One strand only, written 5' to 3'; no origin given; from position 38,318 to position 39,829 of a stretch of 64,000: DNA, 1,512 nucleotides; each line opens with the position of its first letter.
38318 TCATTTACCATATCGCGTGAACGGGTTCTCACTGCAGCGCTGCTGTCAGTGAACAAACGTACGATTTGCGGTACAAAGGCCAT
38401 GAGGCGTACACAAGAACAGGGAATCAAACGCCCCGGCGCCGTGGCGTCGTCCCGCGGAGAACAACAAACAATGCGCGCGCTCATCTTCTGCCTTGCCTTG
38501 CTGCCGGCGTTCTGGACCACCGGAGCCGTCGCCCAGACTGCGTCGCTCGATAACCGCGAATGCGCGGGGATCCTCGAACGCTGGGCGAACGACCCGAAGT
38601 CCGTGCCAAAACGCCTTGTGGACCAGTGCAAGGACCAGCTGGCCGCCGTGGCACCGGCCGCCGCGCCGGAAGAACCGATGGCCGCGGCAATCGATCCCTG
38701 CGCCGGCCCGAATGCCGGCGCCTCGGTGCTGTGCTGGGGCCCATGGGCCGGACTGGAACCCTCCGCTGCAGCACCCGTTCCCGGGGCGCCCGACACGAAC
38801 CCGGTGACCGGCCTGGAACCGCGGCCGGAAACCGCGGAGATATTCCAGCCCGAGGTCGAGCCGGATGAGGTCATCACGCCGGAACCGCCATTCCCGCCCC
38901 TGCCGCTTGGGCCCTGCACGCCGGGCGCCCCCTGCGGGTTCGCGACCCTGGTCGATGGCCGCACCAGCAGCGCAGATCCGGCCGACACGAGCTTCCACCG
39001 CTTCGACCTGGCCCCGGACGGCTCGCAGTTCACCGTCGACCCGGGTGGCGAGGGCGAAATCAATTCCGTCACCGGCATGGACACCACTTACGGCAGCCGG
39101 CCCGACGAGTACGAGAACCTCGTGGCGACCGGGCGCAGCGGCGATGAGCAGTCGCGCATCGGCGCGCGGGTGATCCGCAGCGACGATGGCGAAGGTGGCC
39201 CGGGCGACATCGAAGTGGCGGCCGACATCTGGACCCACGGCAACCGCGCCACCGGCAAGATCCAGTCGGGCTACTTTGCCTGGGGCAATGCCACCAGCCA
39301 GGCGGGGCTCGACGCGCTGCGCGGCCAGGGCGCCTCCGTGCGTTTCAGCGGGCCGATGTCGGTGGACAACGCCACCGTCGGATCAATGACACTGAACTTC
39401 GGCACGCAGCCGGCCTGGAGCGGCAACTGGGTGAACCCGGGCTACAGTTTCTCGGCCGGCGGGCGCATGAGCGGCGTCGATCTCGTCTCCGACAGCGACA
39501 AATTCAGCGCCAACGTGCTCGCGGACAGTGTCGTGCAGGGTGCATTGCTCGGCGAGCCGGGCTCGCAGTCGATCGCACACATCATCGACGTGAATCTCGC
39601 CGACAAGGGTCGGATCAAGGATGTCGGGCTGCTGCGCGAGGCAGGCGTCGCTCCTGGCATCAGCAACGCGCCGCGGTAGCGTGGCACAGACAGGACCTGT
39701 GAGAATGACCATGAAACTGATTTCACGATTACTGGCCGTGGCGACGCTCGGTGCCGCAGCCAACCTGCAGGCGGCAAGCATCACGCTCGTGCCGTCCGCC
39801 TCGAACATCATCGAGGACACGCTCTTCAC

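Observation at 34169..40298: LapG-type periplasmic protease coupled to a transmembrane PAS-HD-GYP protein, divergent from a Slam/T11SS transporter, its cargo and a VPLPA-CTERM protein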

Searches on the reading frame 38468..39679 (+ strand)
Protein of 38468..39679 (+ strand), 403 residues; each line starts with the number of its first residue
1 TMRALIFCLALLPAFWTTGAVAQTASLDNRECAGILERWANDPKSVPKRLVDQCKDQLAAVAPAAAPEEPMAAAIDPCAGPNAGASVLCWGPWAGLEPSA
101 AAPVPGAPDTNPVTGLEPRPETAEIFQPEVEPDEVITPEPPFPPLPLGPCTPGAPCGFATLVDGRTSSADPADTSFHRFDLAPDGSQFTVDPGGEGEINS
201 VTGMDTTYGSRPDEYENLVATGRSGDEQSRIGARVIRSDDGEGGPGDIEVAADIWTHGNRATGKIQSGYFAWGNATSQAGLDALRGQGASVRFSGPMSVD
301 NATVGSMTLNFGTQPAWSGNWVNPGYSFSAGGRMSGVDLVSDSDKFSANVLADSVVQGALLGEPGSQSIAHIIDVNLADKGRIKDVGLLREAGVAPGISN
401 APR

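Call 3: search_protein_families(library=pfam, proteins=[window:38468-39679:+], max_evalue=0.01)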
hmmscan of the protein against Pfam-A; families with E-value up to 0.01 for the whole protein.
window:38468-39679:+ (403 aa): 0 families

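Call 4: search_protein_families(library=ncbifam, proteins=[window:38468-39679:+], max_evalue=0.01)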
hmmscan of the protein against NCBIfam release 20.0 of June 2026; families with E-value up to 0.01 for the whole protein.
window:38468-39679:+ (403 aa): 0 families

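Call 26: find_homologous_proteins(query=window:38468-39679:+, max_evalue=0.001)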
Query window:38468-39679:+ (403 aa): 270 proteins with E <= 0.001 among 8000 candidates; the best 120 are listed.
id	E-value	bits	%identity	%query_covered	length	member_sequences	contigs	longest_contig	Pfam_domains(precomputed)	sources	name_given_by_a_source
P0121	1.5e-265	899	99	100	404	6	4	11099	-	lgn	-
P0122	2.4e-205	700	79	98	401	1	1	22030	-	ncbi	-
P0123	8.7e-159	547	64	99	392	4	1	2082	-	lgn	-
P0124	1.0e-149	517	63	97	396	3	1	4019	-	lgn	-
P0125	1.7e-149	516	66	97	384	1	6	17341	-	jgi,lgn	jgi:hypothetical protein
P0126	6.6e-138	478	59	97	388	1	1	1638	-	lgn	-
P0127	4.1e-137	476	59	97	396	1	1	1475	-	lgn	-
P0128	2.4e-136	473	60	93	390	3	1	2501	-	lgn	-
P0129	2.0e-134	467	57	97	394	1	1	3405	-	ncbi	-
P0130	2.3e-133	463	58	97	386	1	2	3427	-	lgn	-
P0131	7.9e-133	461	58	97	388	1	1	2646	-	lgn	-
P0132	1.1e-132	461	58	97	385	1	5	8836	-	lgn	-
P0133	1.7e-131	457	59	92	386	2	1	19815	-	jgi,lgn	jgi:hypothetical protein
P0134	1.6e-129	451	59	93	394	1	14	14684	-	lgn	-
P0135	1.0e-128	448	56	98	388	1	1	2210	-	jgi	jgi:hypothetical protein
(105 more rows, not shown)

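Call 35: find_related_loci(query=A1, collection=genome_contigs, flank=10000)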
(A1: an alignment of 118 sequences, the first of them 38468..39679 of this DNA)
Query A1 (403 aa) in genome_contigs; peptide patterns used: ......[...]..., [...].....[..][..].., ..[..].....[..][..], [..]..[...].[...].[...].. (x = any residue, [..] = any of these).
132 stretches matched a pattern; 63 encode a relative of the query (tblastn E <= 1e-3); 63 distinct loci.
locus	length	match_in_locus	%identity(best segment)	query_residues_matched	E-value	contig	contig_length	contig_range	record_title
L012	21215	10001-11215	97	1-403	0e+0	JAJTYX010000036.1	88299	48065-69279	MAG: Gammaproteobacteria bacterium isolate DTUPRO9 36-Genome51, whole genome shotgun sequence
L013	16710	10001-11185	79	1-397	0e+0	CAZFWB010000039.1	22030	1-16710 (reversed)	MAG TPA_asm: uncultured Chromatiaceae bacterium isolate binchicken_co350_183 genome assembly, contig: NODE_3010_length_2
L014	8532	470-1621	55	1-396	8e-122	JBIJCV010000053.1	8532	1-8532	MAG: Gammaproteobacteria bacterium isolate ME2006-08-22D15_3300044611_group2_bin117 Rohwer_bin2403_scaffold_11990_c1, wh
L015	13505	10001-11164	52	1-396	2e-119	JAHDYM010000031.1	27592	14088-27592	MAG: Gammaproteobacteria bacterium isolate PRO10 NODE_2630_length_27592_cov_10.132585, whole genome shotgun sequence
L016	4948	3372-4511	54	1-391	1e-119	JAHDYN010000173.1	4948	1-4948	MAG: Gammaproteobacteria bacterium isolate PRO16 NODE_14923_length_4948_cov_4.575925, whole genome shotgun sequence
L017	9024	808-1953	54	1-390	1e-117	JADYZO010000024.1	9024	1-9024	MAG: Gammaproteobacteria bacterium isolate SJ574 c_000000146319, whole genome shotgun sequence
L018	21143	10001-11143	56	1-390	1e-116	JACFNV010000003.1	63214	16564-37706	MAG: Gammaproteobacteria bacterium isolate BROCD033 NODE_475_length_63214_cov_5.826454, whole genome shotgun sequence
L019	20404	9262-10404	53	1-392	2e-115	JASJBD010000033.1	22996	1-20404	MAG: Gammaproteobacteria bacterium isolate MO_074.B1 MO_074.c_343, whole genome shotgun sequence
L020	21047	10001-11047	56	31-391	8e-115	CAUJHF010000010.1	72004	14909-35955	MAG: Pseudomonadota bacterium isolate KLAP98 genome assembly, contig: KLAP98_786303, whole genome shotgun sequence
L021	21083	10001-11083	54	29-395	9e-114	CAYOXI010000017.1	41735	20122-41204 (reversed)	MAG TPA_asm: uncultured Chromatiaceae bacterium isolate SRP072547_co1_349 genome assembly, contig: NODE_999_length_41735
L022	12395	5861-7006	56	1-392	4e-113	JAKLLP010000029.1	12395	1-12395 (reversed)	MAG: Gammaproteobacteria bacterium isolate MAG.332 MAG.332-NODE_29_length_12395_cov_3.705553, whole genome shotgun seque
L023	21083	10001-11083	51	16-393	5e-113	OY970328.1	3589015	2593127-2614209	MAG: uncultured Gammaproteobacteria bacterium isolate MFD10007.bin.c.3 genome assembly, chromosome: 1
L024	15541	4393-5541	55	9-396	3e-112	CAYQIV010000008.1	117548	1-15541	MAG TPA_asm: uncultured Chromatiaceae bacterium isolate SRP239054_co1_5 genome assembly, contig: NODE_84_length_117548_c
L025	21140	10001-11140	52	7-399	2e-112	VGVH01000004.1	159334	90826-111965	MAG: Gammaproteobacteria bacterium isolate K_Offshore_80m_m2_176 K_Offshore_80m_m2_176_Ga0194132_10000099, whole genome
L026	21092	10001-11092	54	16-391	5e-111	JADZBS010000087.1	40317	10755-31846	MAG: Gammaproteobacteria bacterium isolate SJ686 c_000001140693, whole genome shotgun sequence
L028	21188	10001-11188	48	5-391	3e-108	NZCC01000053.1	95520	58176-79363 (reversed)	MAG: Chromatiales bacterium isolate ARS1279 MHASMcontig_433984, whole genome shotgun sequence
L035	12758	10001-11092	53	20-402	1e-104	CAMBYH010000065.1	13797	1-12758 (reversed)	MAG: Rheinheimera tuosuensis isolate LH-02apr19-57 genome assembly, contig: LH-02apr19-C9981, whole genome shotgun seque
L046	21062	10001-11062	52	31-398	1e-100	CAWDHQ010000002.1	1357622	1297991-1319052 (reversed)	MAG: uncultured Gammaproteobacteria bacterium isolate MFD04716.bin.1.291 genome assembly, contig: contig_13999, whole ge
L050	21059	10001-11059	49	31-387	5e-98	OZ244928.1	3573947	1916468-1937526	MAG: Gammaproteobacteria bacterium isolate bd0012e8-6e67-4614-96c1-5722cdfd238a genome assembly, chromosome: 1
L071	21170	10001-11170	46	2-391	1e-88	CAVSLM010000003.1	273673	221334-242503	MAG: uncultured Gammaproteobacteria bacterium isolate MFD04944.bin.2.113 genome assembly, contig: contig_24849, whole ge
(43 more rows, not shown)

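Call 40: predict_structure(alignment_id=A1)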
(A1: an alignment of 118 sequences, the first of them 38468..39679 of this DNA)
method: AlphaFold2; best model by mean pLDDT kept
length: 403 residues; sequences in the alignment: 118
mean_pLDDT: 85.6   pTM: 0.69
mean pLDDT of the five models: 85.6, 85.1, 85.0, 84.8, 84.5
residues with pLDDT >= 90: 260; 70-90: 64; 50-70: 55; < 50: 24
segments of 3 or more residues with pLDDT < 50: 18-20, 70-74, 99-101, 395-403
pLDDT, mean of each block of 10 residues (from residue 1): 59 55 73 93 94 92 54 58 74 57 62 72 73 73 94 98 96 98 98 98 97 93 98 94 87 98 98 98 95 88 94 96 97 97 98 98 96 97 96 54 31
secondary structure, 60 per line:
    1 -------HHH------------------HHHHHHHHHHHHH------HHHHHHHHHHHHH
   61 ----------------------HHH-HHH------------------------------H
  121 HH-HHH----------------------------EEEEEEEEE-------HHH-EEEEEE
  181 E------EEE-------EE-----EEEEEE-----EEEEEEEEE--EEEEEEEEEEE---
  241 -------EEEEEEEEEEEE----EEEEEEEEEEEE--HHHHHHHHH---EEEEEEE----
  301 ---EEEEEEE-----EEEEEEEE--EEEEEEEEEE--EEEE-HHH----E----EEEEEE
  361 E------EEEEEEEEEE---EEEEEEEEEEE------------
elements in order: H29-41 H48-60 E155-163 E175-181 E188-190 E205-210 E216-224 E227-237 E248-259 E264-275 H278-286 E290-296 E304-310 E316-323 E326-335 E338-341 E355-361 E368-377 E381-391

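Call 44: fold_search(model_id=the predicted structure, library=pdb)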
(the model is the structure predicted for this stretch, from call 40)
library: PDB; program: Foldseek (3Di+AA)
matches with E <= 10: 1102; with E <= 0.001: 1
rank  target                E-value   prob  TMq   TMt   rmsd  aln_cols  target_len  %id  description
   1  2o62_B                2.8e-04  0.85  0.15  0.19  16.8       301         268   10  CRYSTAL STRUCTURE OF A PROTEIN WITH UNKNOWN FUNCTION FROM DUF3598 FAMILY (NPUN_R4044) FROM NOSTOC PUNCTIFORME PCC 7310 (released 2007-02-13)
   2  7jrd_A                1.8e-03  0.97  0.23  0.17  20.2       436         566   10  The crystal structure of lactoferrin binding protein B (LbpB) from Neisseria meningitidis in complex with human lactof (released 2021-10-13)
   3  5nqx_C                2.2e-03  0.99  0.27  0.40  10.2       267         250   12  Structure of a fHbp(V1.1):PorA(P1.16) chimera. Fusion at fHbp position 294. (released 2018-02-28)
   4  5nqx_E                3.5e-03  0.99  0.29  0.43  11.8       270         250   11  Structure of a fHbp(V1.1):PorA(P1.16) chimera. Fusion at fHbp position 294. (released 2018-02-28)
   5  5nqx_A                3.7e-03  0.99  0.27  0.39   9.5       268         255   10  Structure of a fHbp(V1.1):PorA(P1.16) chimera. Fusion at fHbp position 294. (released 2018-02-28)
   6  4gjt_A                5.0e-03  0.35  0.14  0.14  19.1       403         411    9  complex structure of nectin-4 bound to MV-H (released 2012-10-10)
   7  5yvf_A                5.8e-03  0.66  0.19  0.22  13.8       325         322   10  Crystal structure of BFA1 (released 2018-08-08)
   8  7n88_A                6.8e-03  0.87  0.23  0.19  15.8       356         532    9  The cryoEM structure of LbpB from N. gonorrhoeae in complex with lactoferrin (released 2021-12-01)
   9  8gm3_A                8.0e-03  0.98  0.27  0.44   9.8       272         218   13  Vibrio harveyi Holo HphA (released 2024-03-27)
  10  4u9c_B                8.0e-03  0.95  0.25  0.31  15.0       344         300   10  STRUCTURE OF THE LBPB N-LOBE FROM NEISSERIA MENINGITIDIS (released 2014-10-22)
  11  4u9c_A                1.0e-02  0.92  0.25  0.33  14.2       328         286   10  STRUCTURE OF THE LBPB N-LOBE FROM NEISSERIA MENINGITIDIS (released 2014-10-22)
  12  6ofo_A                1.0e-02  0.33  0.14  0.23  18.9       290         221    7  Crystal structure of split green fluorescent protein (GFP); s10 circular permutant (194-195) (released 2019-07-10)
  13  6ofo_B                1.6e-02  0.23  0.14  0.23  18.0       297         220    8  Crystal structure of split green fluorescent protein (GFP); s10 circular permutant (194-195) (released 2019-07-10)
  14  2h2u_B                1.9e-02  0.20  0.14  0.16  18.9       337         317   11  Crystal structure of the E130Y mutant of human soluble calcium-activated nucleotidase (SCAN) with calcium ion (released 2006-07-18)
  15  7fik_e                2.2e-02  0.14  0.13  0.07  17.6       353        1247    8  The cryo-EM structure of the CR subunit from X. laevis NPC (released 2022-11-09)
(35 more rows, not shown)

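Call 72: search_protein_representatives(alignment_id=A1)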
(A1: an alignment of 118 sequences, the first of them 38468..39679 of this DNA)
Query: 118 sequences, 388 profile positions. Proteins with E-value up to 0.001 (for the whole library): 136; up to 1e-10: 77; up to 1e-30: 44. The best 136 are listed.
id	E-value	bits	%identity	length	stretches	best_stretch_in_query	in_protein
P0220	8.3e-162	554.8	-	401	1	1-382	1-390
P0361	1.3e-136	471.8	-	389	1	4-384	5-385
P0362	3.3e-135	467.2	-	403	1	5-382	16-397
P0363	6.7e-129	446.5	-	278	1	116-385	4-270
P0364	4.0e-125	434.0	-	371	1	7-379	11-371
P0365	1.5e-124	432.1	-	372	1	5-380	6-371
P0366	1.1e-122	426.0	-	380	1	9-382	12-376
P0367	1.1e-111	389.8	-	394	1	6-379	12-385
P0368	2.0e-111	388.9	-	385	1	6-382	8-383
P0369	2.5e-110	385.3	-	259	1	86-333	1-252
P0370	3.3e-110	384.9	-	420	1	2-381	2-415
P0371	1.7e-108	379.3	-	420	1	9-380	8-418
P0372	7.1e-107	373.9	-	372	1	14-378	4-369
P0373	5.3e-104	364.5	-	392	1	4-380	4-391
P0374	1.4e-103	363.0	-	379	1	5-382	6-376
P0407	5.2e-25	104.4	-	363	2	117-380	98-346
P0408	4.8e-24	101.2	-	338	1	84-352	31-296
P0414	4.4e-20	88.2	-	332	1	80-351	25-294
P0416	2.1e-19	86.0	-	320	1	75-383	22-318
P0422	2.2e-16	76.0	-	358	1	82-349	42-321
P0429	2.3e-13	66.1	-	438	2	230-351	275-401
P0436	2.0e-11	59.7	-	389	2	235-355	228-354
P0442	4.8e-09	51.9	-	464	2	252-354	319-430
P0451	5.9e-08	48.3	-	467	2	253-354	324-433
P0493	7.2e-04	34.8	-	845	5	306-354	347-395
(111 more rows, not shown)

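Call 73: search_protein_families(library=pfam, proteins=[P0407, P0408, P0414, P0416, P0422, P0429, P0436, P0442, P0451, P0493], max_evalue=0.01)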
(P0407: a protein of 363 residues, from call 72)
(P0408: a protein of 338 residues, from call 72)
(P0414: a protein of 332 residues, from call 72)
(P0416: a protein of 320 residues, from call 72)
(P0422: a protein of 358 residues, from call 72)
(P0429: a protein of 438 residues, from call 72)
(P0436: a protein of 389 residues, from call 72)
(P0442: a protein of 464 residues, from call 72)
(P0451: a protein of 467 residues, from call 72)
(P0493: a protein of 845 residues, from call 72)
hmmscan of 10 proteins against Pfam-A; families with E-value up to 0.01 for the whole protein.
P0407 (363 aa): 0 families

P0408 (338 aa): 0 families

P0414 (332 aa): 0 families

P0416 (320 aa): 0 families

P0422 (358 aa): 0 families

P0429 (438 aa): 1 family
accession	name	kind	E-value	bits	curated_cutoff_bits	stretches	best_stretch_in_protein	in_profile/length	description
PF01298.24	TbpB_B_D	-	1.6e-07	32.3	26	1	323-415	26-109/126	C-lobe and N-lobe beta barrels of Tf-binding protein B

P0436 (389 aa): 1 family
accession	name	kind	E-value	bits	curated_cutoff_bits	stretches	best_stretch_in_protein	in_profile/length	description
PF01298.24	TbpB_B_D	-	7.3e-06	27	26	1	286-375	29-123/126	C-lobe and N-lobe beta barrels of Tf-binding protein B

P0442 (464 aa): 2 families
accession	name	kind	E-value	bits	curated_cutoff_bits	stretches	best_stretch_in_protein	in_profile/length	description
PF01298.24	TbpB_B_D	-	5.6e-08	33.8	26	1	354-437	30-109/126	C-lobe and N-lobe beta barrels of Tf-binding protein B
PF08794.16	FHBP_C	-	0.00032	22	28.1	1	346-435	8-95/97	Factor H binding protein, C-terminal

P0451 (467 aa): 2 families
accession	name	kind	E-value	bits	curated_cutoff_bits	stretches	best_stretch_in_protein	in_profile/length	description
PF01298.24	TbpB_B_D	-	1.7e-07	32.3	26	1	336-444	8-113/126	C-lobe and N-lobe beta barrels of Tf-binding protein B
PF08794.16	FHBP_C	-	5.4e-05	24.4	28.1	1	350-438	8-95/97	Factor H binding protein, C-terminal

P0493 (845 aa): 11 families
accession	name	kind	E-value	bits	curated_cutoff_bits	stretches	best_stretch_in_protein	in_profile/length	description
PF02018.23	CBM_4_9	-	3.9e-10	40.7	25.9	0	249-370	1-128/136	Carbohydrate binding domain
PF17356.7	PBSX_XtrA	-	2.8e-06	27.4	29.7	0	188-208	20-40/64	Phage-like element PBSX protein XtrA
PF12415.13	rpo132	-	1.4e-05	24.7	25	0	214-225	18-29/32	Poxvirus DNA dependent RNA polymerase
PF04555.19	XhoI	-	1.6e-05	25.3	25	0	189-225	100-136/191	Restriction endonuclease XhoI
PF04319.19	NifZ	-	2.6e-05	24.3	27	0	183-204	4-25/73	NifZ domain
PF10633.15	NPCBM_assoc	-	0.00013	22.6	24.4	1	39-90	22-74/78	NPCBM-associated, NEW3 domain of alpha-galactosidase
PF23887.1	Phage_Gene47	-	0.00016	21.6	27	0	188-213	26-51/65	Phage L5 gene 47-like protein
PF10396.14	TrmE_N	-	0.0018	18.9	29.8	0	218-238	4-24/117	GTP-binding protein TrmE N-terminus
PF15251.11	TAPR1-like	-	0.0029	17.9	27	0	316-341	52-77/249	Telomere attrition and p53 response 1 protein-like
PF00612.33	IQ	-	0.0052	16.9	20.3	0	174-184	2-12/21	IQ calmodulin-binding motif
PF07081.18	DUF1349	-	0.0058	16.8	32.4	0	265-304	139-178/179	Protein of unknown function (DUF1349)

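Call 75: find_encoding_contigs(protein=P0442, flank=10000, max_places=3)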
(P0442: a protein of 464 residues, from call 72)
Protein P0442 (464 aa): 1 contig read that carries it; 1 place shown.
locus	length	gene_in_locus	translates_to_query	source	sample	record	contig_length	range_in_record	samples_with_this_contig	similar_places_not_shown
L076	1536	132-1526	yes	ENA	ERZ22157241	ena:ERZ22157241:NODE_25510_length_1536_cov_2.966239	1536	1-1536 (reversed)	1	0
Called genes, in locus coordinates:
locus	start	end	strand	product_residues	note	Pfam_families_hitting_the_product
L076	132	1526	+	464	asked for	PF01298:TbpB_B_D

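Call 76: find_encoding_contigs(protein=P0408, flank=10000, max_places=3)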
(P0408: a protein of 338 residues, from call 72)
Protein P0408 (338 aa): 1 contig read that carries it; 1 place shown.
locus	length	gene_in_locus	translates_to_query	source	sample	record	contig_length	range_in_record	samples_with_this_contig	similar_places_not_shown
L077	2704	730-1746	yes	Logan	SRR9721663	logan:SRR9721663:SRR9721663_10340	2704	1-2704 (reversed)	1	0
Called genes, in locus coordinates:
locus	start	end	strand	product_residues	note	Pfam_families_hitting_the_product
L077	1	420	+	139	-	?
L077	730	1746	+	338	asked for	-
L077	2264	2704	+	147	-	?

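Call 80: find_related_loci(query=A6, collection=metagenome_contigs, flank=10000)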
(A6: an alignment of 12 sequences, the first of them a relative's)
Query A6 (338 aa) in metagenome_contigs; peptide patterns used: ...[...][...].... (x = any residue, [..] = any of these).
47 stretches matched a pattern; 29 encode a relative of the query (tblastn E <= 1e-3); 29 distinct loci.
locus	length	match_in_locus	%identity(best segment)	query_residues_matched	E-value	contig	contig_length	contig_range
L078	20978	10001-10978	89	1-323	5e-180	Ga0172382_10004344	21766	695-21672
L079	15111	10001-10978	89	1-323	2e-178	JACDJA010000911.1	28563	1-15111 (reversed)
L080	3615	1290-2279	74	1-323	1e-151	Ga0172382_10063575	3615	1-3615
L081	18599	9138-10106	41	1-320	4e-59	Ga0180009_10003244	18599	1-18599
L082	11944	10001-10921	40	23-325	7e-46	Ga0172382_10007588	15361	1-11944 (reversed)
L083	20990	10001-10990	28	27-325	1e-17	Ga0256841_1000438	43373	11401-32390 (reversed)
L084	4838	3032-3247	53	27-99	1e-11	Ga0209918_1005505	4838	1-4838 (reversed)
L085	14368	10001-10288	36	1-105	1e-9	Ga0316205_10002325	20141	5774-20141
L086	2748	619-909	34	28-121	2e-9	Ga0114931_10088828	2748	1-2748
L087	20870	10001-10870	28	4-268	1e-14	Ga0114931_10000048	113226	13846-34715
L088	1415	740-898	45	1-55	1e-8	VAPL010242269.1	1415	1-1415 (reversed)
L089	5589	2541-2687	49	1-51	5e-8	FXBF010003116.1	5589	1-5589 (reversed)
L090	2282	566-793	38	2-75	6e-8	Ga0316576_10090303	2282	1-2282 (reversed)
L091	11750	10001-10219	43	1-74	2e-7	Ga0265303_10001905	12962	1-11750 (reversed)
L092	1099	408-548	49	1-49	1e-7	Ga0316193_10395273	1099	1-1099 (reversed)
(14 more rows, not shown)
